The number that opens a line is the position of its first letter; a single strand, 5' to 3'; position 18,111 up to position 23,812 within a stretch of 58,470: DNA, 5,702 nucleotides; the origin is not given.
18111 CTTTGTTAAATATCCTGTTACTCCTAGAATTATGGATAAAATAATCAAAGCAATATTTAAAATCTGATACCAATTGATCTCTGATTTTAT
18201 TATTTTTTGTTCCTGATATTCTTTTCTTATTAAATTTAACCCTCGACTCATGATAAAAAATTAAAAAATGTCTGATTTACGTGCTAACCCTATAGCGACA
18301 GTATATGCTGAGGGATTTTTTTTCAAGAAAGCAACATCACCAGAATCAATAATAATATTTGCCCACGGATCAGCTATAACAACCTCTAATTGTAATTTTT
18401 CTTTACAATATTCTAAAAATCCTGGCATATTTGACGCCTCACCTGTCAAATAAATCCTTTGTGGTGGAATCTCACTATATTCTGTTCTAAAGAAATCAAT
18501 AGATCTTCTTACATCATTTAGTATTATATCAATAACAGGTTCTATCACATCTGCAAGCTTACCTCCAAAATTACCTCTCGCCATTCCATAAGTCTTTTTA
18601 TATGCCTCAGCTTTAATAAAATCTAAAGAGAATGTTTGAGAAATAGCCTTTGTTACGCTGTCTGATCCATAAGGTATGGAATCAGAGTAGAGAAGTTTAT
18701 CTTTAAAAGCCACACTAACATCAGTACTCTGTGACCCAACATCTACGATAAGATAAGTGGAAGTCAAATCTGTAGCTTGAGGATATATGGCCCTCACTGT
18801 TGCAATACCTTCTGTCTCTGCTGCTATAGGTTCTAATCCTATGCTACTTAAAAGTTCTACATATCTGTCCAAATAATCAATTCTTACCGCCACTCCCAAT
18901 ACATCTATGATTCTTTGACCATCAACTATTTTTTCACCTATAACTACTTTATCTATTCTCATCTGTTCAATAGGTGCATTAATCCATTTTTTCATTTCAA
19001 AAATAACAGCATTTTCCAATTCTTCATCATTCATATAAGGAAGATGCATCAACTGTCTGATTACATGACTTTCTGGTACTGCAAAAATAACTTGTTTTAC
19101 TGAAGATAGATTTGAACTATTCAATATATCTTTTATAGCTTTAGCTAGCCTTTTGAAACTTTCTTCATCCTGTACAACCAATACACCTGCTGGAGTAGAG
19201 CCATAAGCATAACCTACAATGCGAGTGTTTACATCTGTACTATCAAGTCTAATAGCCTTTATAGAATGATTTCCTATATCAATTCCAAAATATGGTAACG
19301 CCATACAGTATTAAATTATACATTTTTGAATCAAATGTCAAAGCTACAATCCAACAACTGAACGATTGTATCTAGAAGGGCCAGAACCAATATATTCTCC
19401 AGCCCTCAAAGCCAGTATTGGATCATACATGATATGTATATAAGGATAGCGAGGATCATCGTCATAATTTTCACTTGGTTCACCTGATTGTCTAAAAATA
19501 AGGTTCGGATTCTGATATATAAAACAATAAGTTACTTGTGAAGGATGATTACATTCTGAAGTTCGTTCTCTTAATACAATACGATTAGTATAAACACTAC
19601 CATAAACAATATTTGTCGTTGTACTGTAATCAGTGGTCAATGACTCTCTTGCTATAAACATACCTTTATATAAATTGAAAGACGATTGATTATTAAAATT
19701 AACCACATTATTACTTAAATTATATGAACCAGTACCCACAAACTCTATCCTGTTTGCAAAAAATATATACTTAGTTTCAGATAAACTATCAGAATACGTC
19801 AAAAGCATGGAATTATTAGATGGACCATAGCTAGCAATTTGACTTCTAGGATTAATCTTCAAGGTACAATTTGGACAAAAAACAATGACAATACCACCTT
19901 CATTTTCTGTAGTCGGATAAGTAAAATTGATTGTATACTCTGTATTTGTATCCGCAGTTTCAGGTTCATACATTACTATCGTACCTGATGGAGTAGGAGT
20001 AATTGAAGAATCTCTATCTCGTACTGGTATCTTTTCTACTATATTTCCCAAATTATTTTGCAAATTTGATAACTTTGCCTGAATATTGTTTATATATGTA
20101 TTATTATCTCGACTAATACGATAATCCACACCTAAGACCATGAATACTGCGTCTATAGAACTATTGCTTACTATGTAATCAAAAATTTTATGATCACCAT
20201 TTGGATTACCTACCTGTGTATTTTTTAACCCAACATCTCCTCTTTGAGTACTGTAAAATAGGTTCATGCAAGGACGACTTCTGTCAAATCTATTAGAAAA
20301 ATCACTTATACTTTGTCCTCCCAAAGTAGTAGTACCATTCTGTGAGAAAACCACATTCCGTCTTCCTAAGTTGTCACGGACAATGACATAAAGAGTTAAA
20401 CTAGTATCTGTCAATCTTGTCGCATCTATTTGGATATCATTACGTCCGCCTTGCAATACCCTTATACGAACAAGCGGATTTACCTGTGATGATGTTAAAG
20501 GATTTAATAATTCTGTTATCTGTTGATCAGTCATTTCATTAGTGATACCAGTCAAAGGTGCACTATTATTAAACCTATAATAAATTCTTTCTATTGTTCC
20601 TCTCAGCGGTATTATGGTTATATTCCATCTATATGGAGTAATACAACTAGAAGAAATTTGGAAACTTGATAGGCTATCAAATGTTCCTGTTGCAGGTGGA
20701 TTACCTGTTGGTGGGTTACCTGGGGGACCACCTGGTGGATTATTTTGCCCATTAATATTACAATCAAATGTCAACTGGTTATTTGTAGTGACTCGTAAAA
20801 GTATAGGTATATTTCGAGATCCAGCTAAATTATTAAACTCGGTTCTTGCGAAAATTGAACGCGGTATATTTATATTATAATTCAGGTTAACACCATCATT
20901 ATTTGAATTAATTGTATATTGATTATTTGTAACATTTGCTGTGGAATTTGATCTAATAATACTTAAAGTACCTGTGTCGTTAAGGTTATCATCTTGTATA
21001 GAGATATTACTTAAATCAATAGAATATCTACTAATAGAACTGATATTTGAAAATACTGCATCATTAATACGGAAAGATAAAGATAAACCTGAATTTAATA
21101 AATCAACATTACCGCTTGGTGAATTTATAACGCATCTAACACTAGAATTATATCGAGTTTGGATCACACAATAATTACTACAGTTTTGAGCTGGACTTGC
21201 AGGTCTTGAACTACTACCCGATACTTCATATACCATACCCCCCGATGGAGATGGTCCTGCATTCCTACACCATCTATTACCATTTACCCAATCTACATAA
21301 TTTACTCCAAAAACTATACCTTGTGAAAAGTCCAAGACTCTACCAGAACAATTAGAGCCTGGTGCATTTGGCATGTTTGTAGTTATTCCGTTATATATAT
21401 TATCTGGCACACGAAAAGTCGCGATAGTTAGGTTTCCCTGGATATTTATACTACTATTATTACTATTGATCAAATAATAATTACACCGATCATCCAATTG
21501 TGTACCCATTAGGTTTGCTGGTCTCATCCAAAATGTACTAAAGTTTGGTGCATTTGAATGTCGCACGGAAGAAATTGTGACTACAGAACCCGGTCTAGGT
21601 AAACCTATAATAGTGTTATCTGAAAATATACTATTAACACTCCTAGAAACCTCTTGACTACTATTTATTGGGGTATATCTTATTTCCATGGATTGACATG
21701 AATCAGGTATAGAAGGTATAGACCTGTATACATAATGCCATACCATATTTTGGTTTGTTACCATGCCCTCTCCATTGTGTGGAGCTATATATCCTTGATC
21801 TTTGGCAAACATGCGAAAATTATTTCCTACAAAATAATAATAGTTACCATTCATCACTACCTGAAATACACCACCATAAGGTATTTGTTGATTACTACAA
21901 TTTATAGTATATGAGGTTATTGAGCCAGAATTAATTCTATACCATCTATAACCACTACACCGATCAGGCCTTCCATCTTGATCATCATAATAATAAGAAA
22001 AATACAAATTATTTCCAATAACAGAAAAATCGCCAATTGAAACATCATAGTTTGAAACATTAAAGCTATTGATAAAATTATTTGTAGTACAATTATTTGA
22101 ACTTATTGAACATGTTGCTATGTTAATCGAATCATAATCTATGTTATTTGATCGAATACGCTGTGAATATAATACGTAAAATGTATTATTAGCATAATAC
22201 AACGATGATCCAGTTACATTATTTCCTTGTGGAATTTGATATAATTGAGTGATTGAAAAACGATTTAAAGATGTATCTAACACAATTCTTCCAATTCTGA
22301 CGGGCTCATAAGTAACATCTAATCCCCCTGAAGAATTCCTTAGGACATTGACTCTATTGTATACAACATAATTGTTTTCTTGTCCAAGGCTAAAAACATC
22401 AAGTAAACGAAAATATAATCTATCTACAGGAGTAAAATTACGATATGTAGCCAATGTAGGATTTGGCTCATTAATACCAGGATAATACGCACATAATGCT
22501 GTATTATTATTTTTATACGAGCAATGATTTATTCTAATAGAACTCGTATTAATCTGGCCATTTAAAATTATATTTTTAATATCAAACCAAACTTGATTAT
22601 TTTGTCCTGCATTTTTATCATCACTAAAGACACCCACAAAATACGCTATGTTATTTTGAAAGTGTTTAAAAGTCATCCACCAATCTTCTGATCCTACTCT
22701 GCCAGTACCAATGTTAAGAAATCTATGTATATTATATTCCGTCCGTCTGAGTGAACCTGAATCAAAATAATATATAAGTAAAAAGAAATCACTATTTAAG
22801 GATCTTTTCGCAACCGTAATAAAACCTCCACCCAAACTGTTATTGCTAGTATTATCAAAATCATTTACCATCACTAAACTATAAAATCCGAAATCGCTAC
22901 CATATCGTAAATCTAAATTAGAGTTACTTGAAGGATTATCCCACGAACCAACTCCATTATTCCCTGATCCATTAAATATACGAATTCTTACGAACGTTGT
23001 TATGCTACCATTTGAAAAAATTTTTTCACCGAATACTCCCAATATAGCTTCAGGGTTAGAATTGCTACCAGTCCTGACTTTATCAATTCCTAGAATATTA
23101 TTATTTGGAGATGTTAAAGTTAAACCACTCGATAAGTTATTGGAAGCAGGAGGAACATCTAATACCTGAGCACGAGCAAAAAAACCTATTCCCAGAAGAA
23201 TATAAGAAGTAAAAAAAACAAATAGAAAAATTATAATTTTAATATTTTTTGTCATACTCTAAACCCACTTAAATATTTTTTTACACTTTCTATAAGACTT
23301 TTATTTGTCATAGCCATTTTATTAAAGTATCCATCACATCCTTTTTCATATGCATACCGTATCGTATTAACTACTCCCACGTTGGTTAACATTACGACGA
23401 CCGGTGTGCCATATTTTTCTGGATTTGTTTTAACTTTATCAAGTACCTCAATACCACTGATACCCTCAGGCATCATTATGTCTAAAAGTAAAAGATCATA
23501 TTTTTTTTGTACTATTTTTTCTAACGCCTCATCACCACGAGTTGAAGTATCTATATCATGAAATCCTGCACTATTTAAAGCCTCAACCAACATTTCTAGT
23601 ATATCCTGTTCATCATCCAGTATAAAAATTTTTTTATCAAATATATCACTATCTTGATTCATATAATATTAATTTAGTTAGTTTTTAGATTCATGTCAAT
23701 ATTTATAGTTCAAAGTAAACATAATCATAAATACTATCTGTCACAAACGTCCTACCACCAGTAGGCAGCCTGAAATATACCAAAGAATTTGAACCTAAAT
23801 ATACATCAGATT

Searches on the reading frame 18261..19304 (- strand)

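Call 11: search_protein_families(library=pfam, proteins=[window:18261-19304:-], max_evalue=0.01)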
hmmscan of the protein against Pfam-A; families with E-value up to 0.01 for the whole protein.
window:18261-19304:- (347 aa): 4 families
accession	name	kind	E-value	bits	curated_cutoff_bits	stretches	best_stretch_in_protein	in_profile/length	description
PF11104.14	PilM_2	-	5.1e-48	164.2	27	1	7-343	1-338/340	Type IV pilus assembly protein PilM;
PF14450.12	FtsA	-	5e-15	56.4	31.8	1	186-318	2-114/127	Cell division protein FtsA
PF06723.19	MreB_Mbl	-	6.5e-06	25.6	27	0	182-223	145-186/327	MreB/Mbl protein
PF25216.1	Volactin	-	8.8e-06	25.9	35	1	150-305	138-292/321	Volactin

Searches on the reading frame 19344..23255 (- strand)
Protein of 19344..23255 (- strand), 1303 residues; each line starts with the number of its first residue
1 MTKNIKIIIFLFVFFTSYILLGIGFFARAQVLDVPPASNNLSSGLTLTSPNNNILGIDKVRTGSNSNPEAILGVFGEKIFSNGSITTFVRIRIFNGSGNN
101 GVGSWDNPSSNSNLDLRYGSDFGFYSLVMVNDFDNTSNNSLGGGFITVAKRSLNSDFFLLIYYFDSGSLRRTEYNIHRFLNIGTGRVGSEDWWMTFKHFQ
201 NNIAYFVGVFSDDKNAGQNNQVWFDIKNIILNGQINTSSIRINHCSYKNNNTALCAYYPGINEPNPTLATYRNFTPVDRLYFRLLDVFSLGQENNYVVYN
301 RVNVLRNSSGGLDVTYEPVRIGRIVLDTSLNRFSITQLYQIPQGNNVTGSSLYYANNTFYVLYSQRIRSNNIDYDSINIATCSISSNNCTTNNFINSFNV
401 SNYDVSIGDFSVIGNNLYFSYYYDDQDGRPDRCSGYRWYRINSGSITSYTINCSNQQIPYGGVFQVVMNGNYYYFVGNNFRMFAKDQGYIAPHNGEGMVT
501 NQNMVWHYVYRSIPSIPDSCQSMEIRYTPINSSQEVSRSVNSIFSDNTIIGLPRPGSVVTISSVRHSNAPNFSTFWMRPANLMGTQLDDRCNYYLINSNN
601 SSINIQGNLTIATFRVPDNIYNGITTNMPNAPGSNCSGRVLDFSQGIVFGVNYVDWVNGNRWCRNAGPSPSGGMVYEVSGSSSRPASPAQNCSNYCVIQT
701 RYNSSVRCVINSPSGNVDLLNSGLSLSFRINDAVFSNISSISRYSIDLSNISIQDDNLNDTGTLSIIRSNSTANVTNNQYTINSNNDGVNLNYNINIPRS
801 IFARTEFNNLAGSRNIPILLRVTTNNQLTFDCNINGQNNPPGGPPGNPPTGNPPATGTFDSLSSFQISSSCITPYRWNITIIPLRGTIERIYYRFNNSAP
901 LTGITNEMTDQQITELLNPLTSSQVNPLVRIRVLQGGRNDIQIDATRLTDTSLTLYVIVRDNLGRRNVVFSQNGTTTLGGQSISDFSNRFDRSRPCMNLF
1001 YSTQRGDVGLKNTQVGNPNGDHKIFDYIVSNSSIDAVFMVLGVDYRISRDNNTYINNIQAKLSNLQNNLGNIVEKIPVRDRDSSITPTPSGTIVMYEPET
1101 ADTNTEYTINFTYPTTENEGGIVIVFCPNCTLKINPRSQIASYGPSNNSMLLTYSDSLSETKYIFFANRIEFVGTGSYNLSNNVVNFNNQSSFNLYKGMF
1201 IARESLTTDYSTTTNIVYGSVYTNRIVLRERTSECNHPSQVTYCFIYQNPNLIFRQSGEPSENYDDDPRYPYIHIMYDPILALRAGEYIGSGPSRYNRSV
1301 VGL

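Call 11: search_protein_families(library=pfam, proteins=[window:19344-23255:-], max_evalue=0.01)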
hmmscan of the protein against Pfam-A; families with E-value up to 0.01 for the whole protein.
window:19344-23255:- (1303 aa): 0 families

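Call 44: search_protein_families(library=pfam, proteins=[window:19344-23255:-], max_evalue=0.1)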
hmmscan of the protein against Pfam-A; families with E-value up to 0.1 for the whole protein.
window:19344-23255:- (1303 aa): 1 family
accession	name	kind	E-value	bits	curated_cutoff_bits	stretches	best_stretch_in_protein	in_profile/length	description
PF22169.1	AP205_coat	-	0.018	15.5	27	1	683-736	41-94/115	AP205 coat protein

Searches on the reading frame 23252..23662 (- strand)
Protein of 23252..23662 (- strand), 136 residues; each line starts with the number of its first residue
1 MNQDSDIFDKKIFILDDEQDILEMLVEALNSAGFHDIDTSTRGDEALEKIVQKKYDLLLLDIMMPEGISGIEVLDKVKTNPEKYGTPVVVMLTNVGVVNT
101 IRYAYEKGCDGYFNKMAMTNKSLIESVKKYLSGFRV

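Call 11: search_protein_families(library=pfam, proteins=[window:23252-23662:-], max_evalue=0.01)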
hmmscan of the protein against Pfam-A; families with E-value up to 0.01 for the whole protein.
window:23252-23662:- (136 aa): 1 family
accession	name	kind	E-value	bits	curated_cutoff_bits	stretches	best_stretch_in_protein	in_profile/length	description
PF00072.30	Response_reg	-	5e-20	72.2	30.2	1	12-124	1-107/111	Response regulator receiver domain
